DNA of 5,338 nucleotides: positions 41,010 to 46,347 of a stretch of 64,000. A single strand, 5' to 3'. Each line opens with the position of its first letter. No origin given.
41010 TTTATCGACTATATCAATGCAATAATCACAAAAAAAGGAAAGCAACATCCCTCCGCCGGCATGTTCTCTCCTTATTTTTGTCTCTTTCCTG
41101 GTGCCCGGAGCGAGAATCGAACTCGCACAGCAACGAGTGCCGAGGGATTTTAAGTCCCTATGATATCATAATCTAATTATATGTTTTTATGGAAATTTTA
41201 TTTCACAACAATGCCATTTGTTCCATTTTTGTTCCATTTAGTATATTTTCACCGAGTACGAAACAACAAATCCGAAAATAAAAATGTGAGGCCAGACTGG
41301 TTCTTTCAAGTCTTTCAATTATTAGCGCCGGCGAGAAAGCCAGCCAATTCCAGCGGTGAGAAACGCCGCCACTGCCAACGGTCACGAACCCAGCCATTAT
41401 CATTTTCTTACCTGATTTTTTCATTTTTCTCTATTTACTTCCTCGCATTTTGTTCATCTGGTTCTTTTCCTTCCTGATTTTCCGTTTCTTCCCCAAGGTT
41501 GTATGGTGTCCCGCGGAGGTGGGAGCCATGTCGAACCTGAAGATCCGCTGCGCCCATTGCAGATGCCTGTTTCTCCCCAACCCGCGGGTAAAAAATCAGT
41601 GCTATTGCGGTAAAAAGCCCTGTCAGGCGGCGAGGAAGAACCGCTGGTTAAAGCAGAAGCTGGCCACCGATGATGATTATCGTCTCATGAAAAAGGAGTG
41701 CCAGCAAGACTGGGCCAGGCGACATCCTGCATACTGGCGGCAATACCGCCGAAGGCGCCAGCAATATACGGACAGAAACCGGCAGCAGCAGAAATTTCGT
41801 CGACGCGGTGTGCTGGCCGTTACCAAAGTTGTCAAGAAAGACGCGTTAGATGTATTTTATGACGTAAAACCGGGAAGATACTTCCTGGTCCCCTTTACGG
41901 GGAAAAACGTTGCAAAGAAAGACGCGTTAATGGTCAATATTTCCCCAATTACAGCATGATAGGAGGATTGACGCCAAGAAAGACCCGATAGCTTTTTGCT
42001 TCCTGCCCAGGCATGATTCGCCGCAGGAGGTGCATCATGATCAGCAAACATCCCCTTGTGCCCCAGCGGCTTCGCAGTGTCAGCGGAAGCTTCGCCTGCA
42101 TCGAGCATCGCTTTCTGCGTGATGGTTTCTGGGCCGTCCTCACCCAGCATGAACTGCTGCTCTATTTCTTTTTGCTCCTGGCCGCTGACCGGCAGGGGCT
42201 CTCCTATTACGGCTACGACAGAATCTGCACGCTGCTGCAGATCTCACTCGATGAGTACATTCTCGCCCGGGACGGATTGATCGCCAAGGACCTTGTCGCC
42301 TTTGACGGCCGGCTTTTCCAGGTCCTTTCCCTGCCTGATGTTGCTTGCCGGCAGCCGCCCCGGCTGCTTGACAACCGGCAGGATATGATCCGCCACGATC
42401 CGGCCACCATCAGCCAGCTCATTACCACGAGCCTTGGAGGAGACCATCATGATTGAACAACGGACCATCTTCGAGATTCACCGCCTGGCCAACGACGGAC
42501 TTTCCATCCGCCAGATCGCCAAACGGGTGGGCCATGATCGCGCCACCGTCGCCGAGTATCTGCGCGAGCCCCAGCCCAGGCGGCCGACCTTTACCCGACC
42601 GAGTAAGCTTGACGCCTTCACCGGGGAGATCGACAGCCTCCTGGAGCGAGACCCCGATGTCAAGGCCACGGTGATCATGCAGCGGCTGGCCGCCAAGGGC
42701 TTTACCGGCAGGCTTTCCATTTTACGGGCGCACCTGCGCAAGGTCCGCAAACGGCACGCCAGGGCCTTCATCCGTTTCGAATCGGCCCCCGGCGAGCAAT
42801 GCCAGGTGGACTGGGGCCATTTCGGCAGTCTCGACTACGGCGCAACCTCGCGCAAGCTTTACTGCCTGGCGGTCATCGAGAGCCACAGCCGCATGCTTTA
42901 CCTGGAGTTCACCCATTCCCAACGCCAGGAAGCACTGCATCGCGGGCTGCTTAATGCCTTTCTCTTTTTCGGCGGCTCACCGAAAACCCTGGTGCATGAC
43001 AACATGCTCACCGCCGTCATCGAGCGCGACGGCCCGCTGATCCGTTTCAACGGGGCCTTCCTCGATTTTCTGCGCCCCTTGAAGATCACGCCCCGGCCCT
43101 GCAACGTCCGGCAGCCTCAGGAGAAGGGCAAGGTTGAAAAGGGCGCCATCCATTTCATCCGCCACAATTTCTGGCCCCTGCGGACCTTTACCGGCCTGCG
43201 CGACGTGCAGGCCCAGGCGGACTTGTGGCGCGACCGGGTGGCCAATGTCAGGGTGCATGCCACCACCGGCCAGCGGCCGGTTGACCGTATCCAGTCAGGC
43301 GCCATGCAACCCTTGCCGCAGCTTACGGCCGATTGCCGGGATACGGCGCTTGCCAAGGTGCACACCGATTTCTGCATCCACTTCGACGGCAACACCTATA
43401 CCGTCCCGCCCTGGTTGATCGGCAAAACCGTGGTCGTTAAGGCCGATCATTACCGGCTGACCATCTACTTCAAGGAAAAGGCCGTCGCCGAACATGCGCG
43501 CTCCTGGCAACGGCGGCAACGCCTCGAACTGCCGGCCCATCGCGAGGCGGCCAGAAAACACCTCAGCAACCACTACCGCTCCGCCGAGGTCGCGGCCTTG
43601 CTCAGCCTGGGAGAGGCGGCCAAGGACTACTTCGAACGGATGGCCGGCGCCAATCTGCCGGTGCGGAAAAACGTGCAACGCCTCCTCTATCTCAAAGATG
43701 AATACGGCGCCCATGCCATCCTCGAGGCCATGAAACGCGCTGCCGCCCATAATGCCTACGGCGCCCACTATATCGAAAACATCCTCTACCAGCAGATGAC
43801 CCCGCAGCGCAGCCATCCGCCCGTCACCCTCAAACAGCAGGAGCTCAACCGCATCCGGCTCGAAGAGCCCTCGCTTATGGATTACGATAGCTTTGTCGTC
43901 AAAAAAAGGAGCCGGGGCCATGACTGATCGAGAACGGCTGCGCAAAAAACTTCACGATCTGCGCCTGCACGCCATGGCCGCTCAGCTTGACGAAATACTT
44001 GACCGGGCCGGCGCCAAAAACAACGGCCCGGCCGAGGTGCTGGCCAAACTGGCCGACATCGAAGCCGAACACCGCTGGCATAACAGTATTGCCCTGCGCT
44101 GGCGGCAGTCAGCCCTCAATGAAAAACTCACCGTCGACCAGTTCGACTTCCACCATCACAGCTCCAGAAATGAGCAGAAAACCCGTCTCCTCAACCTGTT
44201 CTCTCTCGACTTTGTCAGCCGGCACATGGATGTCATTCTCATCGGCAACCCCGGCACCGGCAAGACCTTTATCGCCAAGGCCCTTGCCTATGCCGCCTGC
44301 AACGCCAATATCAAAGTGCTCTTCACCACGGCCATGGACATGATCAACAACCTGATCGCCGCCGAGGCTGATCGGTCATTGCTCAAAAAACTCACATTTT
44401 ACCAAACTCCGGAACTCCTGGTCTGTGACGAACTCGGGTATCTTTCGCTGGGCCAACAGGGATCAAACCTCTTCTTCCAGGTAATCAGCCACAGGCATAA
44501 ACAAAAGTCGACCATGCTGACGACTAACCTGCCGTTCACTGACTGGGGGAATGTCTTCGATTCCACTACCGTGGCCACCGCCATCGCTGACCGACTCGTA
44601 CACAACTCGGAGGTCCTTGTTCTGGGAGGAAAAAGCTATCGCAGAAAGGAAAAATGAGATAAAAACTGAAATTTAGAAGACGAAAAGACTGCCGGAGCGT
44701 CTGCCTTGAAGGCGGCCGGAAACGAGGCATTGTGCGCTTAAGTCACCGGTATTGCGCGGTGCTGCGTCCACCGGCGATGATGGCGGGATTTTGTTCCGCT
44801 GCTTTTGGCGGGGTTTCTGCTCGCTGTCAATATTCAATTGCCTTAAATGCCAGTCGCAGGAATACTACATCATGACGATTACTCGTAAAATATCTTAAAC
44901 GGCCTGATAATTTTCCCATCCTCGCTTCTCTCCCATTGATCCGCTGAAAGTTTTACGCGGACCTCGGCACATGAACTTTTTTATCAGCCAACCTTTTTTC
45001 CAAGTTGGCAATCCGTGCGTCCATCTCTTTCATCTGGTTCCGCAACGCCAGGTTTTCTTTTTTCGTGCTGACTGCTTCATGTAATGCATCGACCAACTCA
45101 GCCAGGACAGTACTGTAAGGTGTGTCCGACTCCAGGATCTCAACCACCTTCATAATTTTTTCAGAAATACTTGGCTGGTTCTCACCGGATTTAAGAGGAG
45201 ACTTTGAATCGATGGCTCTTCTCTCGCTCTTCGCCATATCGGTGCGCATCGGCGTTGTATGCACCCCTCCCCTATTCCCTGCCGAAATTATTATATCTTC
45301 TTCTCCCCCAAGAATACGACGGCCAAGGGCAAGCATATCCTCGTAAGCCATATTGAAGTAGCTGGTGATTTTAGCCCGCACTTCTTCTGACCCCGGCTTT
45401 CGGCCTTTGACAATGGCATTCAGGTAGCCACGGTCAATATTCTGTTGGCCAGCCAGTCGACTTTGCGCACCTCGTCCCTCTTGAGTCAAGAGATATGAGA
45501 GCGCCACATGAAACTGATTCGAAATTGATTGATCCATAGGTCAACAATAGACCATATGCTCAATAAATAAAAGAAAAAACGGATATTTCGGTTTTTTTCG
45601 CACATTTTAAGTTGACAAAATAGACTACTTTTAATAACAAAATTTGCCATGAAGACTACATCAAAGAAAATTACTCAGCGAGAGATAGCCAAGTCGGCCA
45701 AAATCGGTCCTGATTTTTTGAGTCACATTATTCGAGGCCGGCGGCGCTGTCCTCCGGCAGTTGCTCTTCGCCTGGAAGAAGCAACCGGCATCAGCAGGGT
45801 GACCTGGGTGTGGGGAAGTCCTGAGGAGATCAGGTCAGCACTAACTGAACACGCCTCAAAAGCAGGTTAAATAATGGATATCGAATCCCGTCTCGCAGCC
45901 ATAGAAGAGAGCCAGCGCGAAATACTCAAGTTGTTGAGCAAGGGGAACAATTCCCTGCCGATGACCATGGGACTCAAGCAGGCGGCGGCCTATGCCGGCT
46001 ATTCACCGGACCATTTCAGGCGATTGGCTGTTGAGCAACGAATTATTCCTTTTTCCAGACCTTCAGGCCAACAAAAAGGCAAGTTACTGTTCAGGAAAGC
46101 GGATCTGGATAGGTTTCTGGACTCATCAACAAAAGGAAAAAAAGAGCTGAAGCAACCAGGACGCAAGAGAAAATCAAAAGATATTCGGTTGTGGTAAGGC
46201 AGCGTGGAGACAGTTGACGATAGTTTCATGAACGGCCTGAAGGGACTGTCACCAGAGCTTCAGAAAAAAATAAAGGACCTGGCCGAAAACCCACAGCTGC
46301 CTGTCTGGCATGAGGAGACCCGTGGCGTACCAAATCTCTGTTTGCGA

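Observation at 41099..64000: Integrated F-type conjugative element bounded by a displaced 3' half of tRNA-Leu(UAA)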

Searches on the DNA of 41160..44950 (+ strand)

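Call 71: search_dna_similar(query=window:41160-44950:+, collection=plasmids, mode=distant, max_rows=12)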
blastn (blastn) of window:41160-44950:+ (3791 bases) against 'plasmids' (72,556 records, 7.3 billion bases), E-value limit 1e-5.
Records with a match: 1; places in all: 1; records where one place covers at least 80% of the query: 0.
Best place of each record, by identity: 80-90% 1.
By first word of the organism name: uncultured 1.
By predicted mobility (MOB-suite, as given by PLSDB): conjugative 1.
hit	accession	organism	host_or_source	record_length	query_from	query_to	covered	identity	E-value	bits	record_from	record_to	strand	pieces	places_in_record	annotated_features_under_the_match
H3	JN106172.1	uncultured bacterium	-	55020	3080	3131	1%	86.5%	4e-6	64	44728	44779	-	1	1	istB: IS21 family transposition protein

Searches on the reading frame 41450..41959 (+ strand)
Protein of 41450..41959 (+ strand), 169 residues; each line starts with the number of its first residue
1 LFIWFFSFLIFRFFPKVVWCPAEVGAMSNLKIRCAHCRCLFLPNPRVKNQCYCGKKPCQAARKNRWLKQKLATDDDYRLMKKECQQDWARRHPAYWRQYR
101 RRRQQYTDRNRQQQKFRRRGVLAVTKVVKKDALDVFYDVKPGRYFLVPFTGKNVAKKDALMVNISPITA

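Call 7: search_protein_families(library=pfam, proteins=[window:41450-41959:+], max_evalue=0.01)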
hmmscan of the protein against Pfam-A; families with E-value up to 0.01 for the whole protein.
window:41450-41959:+ (169 aa): 0 families

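Call 54: search_protein_families(library=ncbifam, proteins=[window:41450-41959:+], max_evalue=0.01)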
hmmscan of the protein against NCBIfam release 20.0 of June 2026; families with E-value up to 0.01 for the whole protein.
window:41450-41959:+ (169 aa): 0 families

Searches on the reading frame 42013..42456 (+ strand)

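Call 7: search_protein_families(library=pfam, proteins=[window:42013-42456:+], max_evalue=0.01)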
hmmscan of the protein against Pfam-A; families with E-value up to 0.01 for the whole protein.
window:42013-42456:+ (147 aa): 1 family
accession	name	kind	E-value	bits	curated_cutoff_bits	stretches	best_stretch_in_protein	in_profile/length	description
PF13730.12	HTH_36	-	0.0041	17.3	25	1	43-94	3-54/55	Helix-turn-helix domain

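Call 54: search_protein_families(library=ncbifam, proteins=[window:42013-42456:+], max_evalue=0.01)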
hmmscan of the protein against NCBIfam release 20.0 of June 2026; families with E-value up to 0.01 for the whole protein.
window:42013-42456:+ (147 aa): 0 families

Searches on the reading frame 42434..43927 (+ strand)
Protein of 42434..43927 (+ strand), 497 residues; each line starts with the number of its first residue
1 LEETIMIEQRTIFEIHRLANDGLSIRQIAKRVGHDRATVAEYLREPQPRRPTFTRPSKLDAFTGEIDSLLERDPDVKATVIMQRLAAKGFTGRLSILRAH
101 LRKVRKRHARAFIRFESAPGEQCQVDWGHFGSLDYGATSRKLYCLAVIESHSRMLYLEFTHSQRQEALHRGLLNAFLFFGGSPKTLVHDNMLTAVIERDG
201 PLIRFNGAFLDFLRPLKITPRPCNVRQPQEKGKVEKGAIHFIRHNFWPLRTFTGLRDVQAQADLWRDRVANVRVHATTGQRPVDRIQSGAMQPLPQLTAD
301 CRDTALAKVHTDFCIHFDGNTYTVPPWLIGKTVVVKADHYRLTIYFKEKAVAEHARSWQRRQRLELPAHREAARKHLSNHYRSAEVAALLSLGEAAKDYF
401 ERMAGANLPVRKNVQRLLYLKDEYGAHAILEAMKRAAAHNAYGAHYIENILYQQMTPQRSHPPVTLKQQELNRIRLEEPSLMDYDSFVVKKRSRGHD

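Call 7: search_protein_families(library=pfam, proteins=[window:42434-43927:+], max_evalue=0.01)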
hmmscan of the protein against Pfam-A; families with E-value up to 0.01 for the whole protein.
window:42434-43927:+ (497 aa): 4 families
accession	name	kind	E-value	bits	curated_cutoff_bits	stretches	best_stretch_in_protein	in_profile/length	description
PF22483.2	Mu-transpos_C_2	-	3.7e-22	78.3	27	1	294-365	1-72/73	Mu transposase, C-terminal domain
PF00665.32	rve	-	7.2e-11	42.7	32.6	1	117-228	2-102/102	Integrase core domain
PF13936.12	HTH_38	-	6e-05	23.1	27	1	14-40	12-38/44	Helix-turn-helix domain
PF13412.12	HTH_24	-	0.0004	20.3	21.9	1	19-45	14-40/48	Winged helix-turn-helix DNA-binding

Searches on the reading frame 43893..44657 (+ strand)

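Call 7: search_protein_families(library=pfam, proteins=[window:43893-44657:+], max_evalue=0.01)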
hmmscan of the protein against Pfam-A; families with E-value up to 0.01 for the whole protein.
window:43893-44657:+ (254 aa): 14 families
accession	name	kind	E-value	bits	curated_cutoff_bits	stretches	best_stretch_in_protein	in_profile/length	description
PF01695.23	IstB_IS21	-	3.3e-62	210.6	24.1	1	19-254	2-235/238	IstB-like ATP binding protein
PF00004.35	AAA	-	1.5e-07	32.3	21.2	1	114-200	1-94/131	ATPase family associated with various cellular activities (AAA)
PF20720.3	nSTAND3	-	7.2e-07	29.5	27.2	1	108-156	14-62/155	Novel STAND NTPase 3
PF13191.12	AAA_16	-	4.5e-06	27.7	32.6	1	92-167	5-82/167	AAA ATPase domain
PF07728.20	AAA_5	-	1.7e-05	25.3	22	1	113-143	1-31/139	AAA domain (dynein-related subfamily)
PF00308.24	Bac_DnaA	-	5.2e-05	23.9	23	1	114-207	37-132/162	Bacterial DnaA ATPAse domain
PF14532.12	Sigma54_activ_2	-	0.00077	20.2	25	0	109-136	19-46/138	Sigma-54 interaction domain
PF13401.12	AAA_22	-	0.0015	19.3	27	0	114-147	8-41/130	AAA domain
PF13604.12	AAA_30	-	0.0018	18.5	27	1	112-185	19-101/191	AAA domain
PF12775.13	AAA_7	-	0.0025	17.8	25.8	1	101-144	23-66/181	P-loop containing dynein motor region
PF13481.12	AAA_25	-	0.0042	17.2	27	0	106-136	28-58/195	AAA domain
PF01078.27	Mg_chelatase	-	0.0046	16.8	20.3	1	113-145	24-56/207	Magnesium chelatase, subunit ChlI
PF05673.19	DUF815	-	0.0052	16.4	23.8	1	65-147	3-89/249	Protein of unknown function (DUF815)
PF02562.22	PhoH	-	0.0082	16.1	27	0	110-138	18-46/205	PhoH-like protein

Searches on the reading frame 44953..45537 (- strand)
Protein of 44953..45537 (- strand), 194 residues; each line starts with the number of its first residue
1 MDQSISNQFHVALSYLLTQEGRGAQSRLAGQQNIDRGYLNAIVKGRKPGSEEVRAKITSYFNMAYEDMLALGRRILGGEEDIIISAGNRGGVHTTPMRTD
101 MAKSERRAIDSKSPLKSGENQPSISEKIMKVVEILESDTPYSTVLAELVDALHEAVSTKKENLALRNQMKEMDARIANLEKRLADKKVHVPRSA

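Call 7: search_protein_families(library=pfam, proteins=[window:44953-45537:-], max_evalue=0.01)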
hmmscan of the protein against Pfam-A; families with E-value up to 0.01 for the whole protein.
window:44953-45537:- (194 aa): 0 families

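Call 54: search_protein_families(library=ncbifam, proteins=[window:44953-45537:-], max_evalue=0.01)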
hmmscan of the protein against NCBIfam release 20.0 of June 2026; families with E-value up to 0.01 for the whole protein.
window:44953-45537:- (194 aa): 0 families

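Call 70: search_protein_families(library=pfam, proteins=[window:44953-45537:-], max_evalue=0.5)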
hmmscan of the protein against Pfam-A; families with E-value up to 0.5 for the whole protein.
window:44953-45537:- (194 aa): 3 families
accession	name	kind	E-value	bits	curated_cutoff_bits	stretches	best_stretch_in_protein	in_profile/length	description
PF16808.10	PKcGMP_CC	-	0.061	13.4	35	1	173-186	7-20/35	Coiled-coil N-terminus of cGMP-dependent protein kinase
PF23991.1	DUF7310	-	0.11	13.5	40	1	148-185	12-48/83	Coiled-coil region of unknown function (DUF7310)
PF25026.1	Asd-4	-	0.13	12.8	29.1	0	153-186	43-76/80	Asd-4-like domain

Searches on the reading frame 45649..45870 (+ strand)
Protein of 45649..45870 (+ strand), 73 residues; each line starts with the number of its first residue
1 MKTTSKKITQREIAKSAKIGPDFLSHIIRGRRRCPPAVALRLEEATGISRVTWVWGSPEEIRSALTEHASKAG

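Call 7: search_protein_families(library=pfam, proteins=[window:45649-45870:+], max_evalue=0.01)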
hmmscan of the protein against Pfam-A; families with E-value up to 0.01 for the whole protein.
window:45649-45870:+ (73 aa): 3 families
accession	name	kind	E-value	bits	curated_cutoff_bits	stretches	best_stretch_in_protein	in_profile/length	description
PF01381.28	HTH_3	-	2.2e-06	28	23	1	5-50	7-52/55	Helix-turn-helix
PF13560.12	HTH_31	-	3.7e-06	27.6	27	1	8-51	15-59/64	Helix-turn-helix domain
PF12844.13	HTH_19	-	9.4e-05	22.7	30.2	1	6-41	11-46/64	Helix-turn-helix domain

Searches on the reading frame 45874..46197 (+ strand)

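Call 7: search_protein_families(library=pfam, proteins=[window:45874-46197:+], max_evalue=0.01)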
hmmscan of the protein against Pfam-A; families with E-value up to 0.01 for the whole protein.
window:45874-46197:+ (107 aa): 1 family
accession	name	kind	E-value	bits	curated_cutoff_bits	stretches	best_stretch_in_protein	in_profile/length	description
PF12728.13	HTH_17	-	2.1e-06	28.4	27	1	32-84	2-49/51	Helix-turn-helix domain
